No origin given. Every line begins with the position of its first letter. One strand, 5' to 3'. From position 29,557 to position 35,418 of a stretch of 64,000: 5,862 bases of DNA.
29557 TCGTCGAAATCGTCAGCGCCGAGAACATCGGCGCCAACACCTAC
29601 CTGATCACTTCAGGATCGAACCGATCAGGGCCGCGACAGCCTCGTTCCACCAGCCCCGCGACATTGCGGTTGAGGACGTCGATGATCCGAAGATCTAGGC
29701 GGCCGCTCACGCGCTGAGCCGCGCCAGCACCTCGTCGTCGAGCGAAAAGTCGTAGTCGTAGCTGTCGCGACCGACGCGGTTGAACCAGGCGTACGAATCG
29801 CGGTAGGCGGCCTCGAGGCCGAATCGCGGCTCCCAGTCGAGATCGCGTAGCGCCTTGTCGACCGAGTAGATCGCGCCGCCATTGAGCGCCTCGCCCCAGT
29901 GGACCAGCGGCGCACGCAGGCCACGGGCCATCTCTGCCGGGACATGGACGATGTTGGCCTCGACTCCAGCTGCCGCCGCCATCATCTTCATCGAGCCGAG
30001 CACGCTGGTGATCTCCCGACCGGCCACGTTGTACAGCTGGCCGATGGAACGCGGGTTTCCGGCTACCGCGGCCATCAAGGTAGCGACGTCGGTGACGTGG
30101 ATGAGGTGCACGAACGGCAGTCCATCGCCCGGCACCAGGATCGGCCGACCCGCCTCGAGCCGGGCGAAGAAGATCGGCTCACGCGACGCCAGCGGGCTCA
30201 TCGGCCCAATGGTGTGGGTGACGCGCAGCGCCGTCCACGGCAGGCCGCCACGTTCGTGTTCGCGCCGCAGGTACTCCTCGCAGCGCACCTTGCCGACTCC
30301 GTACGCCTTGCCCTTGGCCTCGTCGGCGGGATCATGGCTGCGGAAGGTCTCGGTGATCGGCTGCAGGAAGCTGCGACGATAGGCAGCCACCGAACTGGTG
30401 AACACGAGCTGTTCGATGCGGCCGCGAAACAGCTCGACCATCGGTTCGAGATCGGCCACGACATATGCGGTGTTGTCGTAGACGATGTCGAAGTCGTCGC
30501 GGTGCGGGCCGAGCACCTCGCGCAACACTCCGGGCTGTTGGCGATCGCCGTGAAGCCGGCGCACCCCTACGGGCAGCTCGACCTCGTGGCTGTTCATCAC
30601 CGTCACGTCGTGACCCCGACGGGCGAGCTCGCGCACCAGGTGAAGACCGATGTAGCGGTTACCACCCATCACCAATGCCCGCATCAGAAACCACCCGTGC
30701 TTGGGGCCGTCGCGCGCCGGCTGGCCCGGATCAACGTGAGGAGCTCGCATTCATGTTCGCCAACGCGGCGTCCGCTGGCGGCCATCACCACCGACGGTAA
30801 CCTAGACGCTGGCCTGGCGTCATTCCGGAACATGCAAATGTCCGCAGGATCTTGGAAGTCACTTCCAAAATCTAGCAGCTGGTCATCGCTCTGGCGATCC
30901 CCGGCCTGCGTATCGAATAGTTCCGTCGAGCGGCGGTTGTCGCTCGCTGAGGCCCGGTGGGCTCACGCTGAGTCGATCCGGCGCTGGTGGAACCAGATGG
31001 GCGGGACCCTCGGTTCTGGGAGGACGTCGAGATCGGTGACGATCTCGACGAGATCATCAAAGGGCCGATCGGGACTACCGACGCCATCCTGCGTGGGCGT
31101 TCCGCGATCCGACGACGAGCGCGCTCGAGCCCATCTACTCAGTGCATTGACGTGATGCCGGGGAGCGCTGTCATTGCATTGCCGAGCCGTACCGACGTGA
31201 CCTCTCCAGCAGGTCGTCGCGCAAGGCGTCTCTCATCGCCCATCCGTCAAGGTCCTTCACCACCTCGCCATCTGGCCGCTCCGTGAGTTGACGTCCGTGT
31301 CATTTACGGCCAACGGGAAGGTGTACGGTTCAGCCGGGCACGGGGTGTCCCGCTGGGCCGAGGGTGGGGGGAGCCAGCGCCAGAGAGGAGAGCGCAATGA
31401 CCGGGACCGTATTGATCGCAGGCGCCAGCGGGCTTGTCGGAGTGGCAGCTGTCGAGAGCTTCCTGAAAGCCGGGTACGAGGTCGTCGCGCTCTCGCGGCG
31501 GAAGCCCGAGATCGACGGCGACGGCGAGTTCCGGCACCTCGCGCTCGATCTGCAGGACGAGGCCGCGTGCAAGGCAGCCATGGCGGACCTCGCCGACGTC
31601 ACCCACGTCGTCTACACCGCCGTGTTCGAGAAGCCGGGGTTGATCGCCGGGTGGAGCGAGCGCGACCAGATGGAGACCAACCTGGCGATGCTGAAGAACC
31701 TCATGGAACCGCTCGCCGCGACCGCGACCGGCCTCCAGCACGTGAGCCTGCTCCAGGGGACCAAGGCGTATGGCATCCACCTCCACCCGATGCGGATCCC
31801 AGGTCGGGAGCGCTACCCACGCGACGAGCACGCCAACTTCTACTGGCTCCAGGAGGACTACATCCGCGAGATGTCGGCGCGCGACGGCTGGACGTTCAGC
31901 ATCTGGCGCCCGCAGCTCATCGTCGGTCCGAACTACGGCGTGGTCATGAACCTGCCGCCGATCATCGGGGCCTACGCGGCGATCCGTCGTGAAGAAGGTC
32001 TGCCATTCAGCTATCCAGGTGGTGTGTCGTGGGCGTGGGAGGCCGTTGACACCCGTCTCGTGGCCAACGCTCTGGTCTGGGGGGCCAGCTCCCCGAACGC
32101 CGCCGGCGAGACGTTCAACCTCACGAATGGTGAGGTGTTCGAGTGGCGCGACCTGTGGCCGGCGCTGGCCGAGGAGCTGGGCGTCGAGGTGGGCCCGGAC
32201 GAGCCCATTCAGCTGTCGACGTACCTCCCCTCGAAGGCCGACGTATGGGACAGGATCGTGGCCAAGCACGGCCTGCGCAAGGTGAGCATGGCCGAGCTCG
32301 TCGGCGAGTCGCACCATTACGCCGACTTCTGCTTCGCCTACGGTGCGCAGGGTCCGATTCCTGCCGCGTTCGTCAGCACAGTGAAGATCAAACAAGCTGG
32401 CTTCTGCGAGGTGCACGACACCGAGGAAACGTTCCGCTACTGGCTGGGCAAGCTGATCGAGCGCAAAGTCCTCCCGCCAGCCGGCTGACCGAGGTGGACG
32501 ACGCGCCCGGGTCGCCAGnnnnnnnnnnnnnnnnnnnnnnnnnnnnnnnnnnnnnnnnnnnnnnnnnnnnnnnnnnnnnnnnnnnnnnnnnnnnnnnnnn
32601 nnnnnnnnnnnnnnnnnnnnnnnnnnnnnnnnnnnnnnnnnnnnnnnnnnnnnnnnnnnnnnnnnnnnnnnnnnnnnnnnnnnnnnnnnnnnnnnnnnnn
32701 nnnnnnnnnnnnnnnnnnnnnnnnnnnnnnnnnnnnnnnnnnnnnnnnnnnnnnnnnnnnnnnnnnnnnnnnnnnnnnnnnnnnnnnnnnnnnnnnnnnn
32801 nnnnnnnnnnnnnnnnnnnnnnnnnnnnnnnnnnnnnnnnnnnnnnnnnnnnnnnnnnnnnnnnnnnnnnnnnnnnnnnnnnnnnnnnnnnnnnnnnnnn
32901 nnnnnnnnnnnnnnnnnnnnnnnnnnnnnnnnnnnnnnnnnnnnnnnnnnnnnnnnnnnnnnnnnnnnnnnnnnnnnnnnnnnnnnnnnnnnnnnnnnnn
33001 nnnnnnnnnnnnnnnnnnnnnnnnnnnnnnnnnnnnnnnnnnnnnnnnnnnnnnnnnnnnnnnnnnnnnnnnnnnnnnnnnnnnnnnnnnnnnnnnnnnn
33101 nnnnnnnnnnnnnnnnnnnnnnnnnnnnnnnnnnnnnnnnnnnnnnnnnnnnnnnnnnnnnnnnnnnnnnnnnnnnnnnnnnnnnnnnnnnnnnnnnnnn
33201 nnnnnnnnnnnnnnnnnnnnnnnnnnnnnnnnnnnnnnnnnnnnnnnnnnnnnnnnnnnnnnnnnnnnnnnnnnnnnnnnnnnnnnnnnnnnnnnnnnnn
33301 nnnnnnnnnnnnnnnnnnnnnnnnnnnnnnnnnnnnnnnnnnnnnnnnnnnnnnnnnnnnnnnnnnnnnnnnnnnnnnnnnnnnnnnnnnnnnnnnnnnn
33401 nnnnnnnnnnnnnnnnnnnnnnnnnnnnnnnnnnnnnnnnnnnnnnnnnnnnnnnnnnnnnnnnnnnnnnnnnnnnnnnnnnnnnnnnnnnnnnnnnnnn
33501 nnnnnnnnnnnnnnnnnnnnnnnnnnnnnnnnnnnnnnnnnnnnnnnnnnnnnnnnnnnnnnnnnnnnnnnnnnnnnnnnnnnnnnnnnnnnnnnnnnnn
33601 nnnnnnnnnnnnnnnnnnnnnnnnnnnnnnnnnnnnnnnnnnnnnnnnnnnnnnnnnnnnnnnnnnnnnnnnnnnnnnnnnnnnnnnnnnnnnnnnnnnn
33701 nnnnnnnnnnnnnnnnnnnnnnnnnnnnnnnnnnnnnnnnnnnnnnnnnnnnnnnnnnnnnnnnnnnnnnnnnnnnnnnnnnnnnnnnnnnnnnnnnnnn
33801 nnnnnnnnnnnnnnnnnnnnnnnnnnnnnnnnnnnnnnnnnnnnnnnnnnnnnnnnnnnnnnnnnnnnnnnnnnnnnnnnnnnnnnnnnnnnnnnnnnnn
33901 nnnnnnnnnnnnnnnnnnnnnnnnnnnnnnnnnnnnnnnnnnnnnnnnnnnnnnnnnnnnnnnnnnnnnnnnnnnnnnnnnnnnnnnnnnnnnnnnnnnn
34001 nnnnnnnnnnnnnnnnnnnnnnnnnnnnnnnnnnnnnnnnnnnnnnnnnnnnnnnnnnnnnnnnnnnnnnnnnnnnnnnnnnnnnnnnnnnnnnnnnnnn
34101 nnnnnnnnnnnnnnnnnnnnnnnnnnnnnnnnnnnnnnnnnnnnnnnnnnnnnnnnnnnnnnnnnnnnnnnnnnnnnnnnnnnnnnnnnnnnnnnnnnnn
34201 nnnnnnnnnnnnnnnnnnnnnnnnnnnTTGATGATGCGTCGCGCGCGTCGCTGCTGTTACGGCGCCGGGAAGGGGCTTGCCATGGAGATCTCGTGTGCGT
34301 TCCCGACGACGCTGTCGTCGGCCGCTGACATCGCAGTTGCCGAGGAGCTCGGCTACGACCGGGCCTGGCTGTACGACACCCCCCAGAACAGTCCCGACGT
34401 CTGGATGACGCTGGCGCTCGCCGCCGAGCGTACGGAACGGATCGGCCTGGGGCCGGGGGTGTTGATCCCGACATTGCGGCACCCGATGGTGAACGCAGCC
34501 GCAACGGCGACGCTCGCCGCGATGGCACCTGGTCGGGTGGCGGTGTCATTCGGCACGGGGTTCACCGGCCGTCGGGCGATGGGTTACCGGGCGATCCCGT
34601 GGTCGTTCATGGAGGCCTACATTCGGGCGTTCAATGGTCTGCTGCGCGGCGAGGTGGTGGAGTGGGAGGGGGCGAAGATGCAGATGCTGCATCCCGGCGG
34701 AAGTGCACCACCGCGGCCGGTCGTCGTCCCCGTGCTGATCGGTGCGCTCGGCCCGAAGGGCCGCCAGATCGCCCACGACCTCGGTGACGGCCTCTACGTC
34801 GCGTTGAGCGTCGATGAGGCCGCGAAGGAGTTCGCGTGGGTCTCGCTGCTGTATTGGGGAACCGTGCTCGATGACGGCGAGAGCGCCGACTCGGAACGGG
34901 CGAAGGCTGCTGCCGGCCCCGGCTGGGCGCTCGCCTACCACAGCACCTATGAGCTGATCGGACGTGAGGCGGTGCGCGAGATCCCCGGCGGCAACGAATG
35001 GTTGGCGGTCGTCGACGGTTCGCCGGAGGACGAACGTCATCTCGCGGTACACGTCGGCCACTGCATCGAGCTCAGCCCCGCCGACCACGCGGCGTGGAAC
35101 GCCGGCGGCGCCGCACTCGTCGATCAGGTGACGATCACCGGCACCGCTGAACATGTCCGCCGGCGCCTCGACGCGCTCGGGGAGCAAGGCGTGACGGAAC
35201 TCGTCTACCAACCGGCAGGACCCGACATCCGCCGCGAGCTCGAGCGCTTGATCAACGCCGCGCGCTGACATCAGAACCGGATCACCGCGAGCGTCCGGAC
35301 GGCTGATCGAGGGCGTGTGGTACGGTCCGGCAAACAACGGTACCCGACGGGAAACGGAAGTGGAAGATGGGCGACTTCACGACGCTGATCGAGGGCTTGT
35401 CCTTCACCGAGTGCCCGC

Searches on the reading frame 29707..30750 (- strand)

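Call 74: search_protein_families(library=pfam, proteins=[window:29707-30750:-], max_evalue=0.001)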
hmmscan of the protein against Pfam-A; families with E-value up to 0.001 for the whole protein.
window:29707-30750:- (347 aa): 3 families
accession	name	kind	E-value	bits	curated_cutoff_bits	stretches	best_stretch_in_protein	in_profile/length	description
PF01370.27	Epimerase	-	4e-22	79.2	20.9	1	25-243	1-240/240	NAD dependent epimerase/dehydratase family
PF16363.11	GDP_Man_Dehyd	-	2.6e-05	24.3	27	0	147-317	150-330/332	GDP-mannose 4,6 dehydratase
PF13460.12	NAD_binding_10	-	9.7e-05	22.8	27.2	1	29-179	1-145/184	NAD(P)H-binding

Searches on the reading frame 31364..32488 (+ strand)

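Call 74: search_protein_families(library=pfam, proteins=[window:31364-32488:+], max_evalue=0.001)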
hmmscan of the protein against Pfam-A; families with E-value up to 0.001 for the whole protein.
window:31364-32488:+ (374 aa): 4 families
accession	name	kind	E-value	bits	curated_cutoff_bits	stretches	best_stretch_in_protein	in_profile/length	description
PF22917.2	PRISE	-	3.7e-19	69.5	27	1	66-306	70-332/394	PRISE-like Rossmann-fold domain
PF01370.27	Epimerase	-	5.3e-13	49.4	20.9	1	16-252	1-238/240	NAD dependent epimerase/dehydratase family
PF13460.12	NAD_binding_10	-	2.9e-06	27.7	27.2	1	20-137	1-103/184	NAD(P)H-binding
PF04321.23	RmlD_sub_bind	-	0.00053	19.6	27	0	15-90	2-63/287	RmlD substrate binding domain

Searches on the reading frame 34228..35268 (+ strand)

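Call 7: search_protein_families(library=pfam, proteins=[window:34228-35268:+])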
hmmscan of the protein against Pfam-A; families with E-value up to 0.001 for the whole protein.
window:34228-35268:+ (346 aa): 1 family
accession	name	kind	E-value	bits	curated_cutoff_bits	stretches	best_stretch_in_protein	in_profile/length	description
PF00296.26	Bac_luciferase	-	4.1e-35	122.1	27.9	1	36-323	30-313/314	Luciferase-like monooxygenase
